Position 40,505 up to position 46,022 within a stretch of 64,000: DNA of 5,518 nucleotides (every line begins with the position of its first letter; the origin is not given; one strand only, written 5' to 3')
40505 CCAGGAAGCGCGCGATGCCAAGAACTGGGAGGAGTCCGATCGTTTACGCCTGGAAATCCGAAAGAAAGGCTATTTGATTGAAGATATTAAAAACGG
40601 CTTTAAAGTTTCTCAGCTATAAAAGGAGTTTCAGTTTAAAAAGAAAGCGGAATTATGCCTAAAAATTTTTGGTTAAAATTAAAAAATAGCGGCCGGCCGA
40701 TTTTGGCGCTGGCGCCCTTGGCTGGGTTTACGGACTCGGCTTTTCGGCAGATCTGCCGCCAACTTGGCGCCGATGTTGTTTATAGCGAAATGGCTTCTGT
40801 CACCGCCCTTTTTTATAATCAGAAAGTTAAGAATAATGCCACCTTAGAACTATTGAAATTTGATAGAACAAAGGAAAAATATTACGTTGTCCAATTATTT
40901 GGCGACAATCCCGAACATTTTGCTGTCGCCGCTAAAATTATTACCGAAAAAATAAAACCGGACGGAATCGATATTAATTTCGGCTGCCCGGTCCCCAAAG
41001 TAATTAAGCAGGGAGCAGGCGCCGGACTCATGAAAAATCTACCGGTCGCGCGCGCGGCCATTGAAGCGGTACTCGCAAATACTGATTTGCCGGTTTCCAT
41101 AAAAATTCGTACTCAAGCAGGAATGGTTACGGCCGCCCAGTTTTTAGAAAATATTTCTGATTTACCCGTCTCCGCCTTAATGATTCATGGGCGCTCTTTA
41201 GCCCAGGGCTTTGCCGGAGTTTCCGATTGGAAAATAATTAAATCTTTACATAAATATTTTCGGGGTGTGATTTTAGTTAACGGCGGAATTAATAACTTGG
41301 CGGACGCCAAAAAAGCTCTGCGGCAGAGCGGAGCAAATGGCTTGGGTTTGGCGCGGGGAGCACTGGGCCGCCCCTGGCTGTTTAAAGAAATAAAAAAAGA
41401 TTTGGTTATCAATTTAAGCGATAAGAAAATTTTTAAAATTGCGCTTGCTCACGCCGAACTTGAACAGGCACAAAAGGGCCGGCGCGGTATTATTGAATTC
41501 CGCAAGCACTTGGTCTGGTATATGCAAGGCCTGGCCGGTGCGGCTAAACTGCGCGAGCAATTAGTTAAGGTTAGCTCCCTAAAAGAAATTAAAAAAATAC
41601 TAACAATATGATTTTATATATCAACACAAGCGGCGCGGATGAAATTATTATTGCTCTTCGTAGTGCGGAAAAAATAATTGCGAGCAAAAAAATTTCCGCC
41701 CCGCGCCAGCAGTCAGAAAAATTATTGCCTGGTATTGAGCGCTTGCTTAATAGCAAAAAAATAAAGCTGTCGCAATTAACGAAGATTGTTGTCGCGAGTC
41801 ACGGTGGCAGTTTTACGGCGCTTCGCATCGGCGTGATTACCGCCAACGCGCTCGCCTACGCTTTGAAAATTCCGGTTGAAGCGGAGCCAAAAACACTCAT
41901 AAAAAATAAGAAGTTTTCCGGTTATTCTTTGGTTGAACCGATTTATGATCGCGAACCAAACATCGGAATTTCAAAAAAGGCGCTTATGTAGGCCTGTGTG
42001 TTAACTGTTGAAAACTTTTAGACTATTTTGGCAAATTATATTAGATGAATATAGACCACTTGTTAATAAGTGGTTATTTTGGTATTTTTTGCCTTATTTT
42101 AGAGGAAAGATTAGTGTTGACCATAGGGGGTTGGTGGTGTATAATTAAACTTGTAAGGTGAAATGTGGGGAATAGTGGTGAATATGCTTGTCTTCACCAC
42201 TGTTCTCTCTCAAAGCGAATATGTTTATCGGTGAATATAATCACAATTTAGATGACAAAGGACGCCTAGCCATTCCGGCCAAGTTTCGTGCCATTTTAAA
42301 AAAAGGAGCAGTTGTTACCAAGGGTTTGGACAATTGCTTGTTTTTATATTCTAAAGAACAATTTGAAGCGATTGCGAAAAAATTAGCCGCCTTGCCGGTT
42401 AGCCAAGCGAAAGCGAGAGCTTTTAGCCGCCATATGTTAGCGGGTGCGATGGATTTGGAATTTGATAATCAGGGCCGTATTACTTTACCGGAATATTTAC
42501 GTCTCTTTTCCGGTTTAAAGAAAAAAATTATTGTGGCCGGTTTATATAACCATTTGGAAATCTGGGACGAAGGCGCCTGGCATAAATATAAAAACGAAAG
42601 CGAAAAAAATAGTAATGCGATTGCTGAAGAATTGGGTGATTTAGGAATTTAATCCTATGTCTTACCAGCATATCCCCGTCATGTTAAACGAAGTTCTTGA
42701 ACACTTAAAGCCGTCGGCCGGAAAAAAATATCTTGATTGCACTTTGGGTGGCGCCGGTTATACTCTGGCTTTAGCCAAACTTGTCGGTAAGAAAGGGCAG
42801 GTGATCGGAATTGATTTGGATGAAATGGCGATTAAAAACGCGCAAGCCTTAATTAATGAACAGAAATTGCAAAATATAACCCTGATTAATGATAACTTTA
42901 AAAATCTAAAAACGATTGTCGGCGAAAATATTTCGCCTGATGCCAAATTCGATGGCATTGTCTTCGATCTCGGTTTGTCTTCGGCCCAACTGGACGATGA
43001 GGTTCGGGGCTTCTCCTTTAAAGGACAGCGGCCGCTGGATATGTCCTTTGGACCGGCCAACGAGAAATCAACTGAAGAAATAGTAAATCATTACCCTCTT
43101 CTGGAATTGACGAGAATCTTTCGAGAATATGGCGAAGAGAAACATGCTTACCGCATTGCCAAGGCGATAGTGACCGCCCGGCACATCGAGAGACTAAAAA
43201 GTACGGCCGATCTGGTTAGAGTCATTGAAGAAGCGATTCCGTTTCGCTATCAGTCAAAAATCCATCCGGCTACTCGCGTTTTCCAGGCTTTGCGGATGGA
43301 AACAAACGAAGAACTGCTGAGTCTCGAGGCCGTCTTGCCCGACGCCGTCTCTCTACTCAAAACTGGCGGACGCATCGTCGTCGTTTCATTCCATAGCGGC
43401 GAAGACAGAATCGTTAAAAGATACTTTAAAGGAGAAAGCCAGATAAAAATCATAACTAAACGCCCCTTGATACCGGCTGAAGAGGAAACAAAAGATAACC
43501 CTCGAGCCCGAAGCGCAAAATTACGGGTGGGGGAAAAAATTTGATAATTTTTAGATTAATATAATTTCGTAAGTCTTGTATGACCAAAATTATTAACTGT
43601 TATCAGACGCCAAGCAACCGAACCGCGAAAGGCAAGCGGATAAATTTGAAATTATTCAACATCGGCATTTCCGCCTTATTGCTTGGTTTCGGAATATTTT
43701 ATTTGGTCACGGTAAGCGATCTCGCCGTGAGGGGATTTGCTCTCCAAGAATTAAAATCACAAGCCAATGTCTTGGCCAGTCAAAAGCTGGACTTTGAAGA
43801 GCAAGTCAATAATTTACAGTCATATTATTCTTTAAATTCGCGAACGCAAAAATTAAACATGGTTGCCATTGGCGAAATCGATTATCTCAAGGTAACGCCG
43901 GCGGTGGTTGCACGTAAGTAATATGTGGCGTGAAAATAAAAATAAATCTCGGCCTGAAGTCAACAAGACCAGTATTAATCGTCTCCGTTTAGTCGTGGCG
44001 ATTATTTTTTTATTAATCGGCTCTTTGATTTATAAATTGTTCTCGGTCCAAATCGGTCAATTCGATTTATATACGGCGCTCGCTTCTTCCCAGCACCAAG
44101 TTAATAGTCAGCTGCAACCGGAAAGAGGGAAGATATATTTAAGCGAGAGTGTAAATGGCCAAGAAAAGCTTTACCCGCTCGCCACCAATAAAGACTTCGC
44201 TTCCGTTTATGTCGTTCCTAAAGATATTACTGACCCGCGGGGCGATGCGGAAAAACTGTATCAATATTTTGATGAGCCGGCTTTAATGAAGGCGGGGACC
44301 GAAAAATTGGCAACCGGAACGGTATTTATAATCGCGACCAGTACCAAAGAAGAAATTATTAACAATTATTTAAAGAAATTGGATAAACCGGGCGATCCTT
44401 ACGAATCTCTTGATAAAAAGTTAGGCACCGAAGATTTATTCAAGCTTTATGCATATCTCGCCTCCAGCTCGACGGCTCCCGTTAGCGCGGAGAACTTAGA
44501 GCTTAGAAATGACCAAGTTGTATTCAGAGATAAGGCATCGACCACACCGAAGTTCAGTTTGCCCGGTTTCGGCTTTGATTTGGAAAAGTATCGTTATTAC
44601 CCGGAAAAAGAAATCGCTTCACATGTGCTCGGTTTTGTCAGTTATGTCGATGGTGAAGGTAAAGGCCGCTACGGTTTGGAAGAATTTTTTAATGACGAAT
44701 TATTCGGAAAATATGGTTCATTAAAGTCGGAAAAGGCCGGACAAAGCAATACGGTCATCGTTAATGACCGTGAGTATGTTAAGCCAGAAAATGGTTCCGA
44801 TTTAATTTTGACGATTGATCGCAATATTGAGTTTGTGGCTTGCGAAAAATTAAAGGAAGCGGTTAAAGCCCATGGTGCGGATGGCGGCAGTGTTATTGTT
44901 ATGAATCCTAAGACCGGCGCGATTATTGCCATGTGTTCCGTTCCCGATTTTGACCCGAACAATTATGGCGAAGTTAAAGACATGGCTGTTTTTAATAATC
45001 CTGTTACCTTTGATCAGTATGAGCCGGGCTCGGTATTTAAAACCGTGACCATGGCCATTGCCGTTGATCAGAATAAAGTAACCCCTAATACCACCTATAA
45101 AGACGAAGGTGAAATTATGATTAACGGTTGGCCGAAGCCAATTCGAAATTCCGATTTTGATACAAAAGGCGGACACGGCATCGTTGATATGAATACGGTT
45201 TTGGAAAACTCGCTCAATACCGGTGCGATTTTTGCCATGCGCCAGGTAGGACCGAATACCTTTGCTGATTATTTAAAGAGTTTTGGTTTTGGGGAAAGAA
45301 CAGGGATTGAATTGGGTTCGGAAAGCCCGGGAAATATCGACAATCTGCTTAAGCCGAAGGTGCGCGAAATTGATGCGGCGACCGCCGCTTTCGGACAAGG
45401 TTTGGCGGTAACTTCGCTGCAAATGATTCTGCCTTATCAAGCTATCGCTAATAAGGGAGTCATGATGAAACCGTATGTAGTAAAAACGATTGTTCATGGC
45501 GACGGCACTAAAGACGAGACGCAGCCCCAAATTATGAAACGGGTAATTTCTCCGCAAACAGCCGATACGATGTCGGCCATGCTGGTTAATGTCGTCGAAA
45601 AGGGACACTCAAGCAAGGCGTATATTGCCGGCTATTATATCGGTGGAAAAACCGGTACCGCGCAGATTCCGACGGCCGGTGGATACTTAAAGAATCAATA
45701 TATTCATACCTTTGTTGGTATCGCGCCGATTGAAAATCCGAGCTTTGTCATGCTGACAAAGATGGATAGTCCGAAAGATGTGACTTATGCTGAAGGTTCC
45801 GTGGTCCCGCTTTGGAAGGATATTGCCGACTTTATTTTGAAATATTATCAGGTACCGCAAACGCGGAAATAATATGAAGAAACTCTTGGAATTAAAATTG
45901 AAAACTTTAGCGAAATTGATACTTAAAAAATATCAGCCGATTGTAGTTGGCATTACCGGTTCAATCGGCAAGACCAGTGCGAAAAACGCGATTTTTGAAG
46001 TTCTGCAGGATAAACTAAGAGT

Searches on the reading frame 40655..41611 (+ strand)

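Call 105: search_protein_families(library=pfam, proteins=[window:40655-41611:+], max_evalue=0.001)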
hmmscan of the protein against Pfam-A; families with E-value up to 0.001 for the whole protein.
window:40655-41611:+ (318 aa): 1 family
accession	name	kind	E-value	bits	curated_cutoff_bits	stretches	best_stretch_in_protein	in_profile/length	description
PF01207.24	Dus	-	1.6e-62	211.9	20.4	1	19-314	2-300/311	Dihydrouridine synthase (Dus)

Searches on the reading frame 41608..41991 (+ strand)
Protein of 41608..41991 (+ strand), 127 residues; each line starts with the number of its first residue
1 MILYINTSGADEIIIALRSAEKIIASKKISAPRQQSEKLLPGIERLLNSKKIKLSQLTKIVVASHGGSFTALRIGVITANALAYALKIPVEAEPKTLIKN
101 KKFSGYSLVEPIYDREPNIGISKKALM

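Call 105: search_protein_families(library=pfam, proteins=[window:41608-41991:+], max_evalue=0.001)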
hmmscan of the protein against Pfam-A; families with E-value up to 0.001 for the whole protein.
window:41608-41991:+ (127 aa): 1 family
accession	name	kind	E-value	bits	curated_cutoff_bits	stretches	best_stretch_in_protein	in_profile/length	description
PF00814.31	TsaD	-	4.8e-14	53.1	24.8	1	31-90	25-84/264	tRNA N6-adenosine threonylcarbamoyltransferase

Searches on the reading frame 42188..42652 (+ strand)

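Call 105: search_protein_families(library=pfam, proteins=[window:42188-42652:+], max_evalue=0.001)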
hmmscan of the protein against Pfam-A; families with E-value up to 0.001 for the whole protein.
window:42188-42652:+ (154 aa): 1 family
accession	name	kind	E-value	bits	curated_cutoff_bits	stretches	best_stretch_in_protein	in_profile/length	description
PF02381.23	MraZ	-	5.6e-41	138.8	23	2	12-81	1-71/72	MraZ protein, putative antitoxin-like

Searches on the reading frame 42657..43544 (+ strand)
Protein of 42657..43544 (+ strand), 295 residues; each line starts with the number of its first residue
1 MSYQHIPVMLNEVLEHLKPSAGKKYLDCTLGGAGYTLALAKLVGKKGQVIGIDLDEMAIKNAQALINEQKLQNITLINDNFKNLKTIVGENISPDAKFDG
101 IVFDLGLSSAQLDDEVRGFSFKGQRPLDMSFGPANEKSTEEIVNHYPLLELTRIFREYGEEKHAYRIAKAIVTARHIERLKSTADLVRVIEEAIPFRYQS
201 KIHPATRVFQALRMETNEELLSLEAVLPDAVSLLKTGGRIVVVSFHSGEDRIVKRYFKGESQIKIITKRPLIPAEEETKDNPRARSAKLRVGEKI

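Call 105: search_protein_families(library=pfam, proteins=[window:42657-43544:+], max_evalue=0.001)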
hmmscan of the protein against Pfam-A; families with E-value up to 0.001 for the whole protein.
window:42657-43544:+ (295 aa): 9 families
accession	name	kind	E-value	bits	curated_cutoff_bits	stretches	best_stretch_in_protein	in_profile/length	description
PF01795.25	Methyltransf_5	-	1.3e-92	311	27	1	3-295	2-309/309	MraW methylase family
PF13847.12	Methyltransf_31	-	4.4e-11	43.1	27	1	21-104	3-81/145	Methyltransferase domain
PF01209.24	Ubie_methyltran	-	9e-09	35.5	20.1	1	14-86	40-112/233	ubiE/COQ5 methyltransferase family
PF13649.12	Methyltransf_25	-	2.2e-07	31.9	27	1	26-103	2-70/97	Methyltransferase domain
PF06962.18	rRNA_methylase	-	3.2e-06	27.6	22.7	1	49-106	1-53/137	Putative rRNA methylase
PF01135.25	PCMT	-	1.3e-05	25.5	20.3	1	7-77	59-129/210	Protein-L-isoaspartate(D-aspartate) O-methyltransferase (PCMT)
PF01189.24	Methyltr_RsmB-F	-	0.00016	21.8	27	1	16-105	3-87/199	16S rRNA methyltransferase RsmB/F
PF05175.20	MTS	-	0.00057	20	23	0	14-81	24-90/170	Methyltransferase small domain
PF08241.18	Methyltransf_11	-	0.00088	20.3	21.2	0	26-85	1-55/95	Methyltransferase domain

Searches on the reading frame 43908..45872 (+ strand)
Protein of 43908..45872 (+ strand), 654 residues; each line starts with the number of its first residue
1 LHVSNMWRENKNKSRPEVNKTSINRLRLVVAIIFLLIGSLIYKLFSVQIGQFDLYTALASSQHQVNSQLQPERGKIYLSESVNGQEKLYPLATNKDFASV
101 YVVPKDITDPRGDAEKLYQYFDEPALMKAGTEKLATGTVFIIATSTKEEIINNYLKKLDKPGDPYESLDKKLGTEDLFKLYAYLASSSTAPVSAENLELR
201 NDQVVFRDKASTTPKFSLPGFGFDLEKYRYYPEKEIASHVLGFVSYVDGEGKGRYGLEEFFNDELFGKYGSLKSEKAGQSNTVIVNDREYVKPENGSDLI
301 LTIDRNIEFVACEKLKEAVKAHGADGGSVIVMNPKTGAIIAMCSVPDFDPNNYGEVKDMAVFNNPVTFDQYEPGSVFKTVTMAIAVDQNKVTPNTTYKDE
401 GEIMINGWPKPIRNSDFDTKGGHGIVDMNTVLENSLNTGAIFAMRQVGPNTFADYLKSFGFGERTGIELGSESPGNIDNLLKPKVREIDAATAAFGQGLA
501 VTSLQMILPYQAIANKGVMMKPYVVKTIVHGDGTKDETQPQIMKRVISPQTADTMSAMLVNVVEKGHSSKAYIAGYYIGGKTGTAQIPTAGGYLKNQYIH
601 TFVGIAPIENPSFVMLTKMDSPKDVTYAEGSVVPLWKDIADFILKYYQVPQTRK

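Call 35: search_protein_families(library=pfam, proteins=[window:43908-45872:+], max_evalue=0.001)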
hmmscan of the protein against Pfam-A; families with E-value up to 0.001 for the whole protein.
window:43908-45872:+ (654 aa): 2 families
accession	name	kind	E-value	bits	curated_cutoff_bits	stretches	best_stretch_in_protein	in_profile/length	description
PF00905.27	Transpeptidase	-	2.5e-72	244.1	22.1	1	327-632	1-289/299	Penicillin binding protein transpeptidase domain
PF03717.20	PBP_dimer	-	2.3e-10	41.6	24.4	1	70-276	3-169/180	Penicillin-binding Protein dimerisation domain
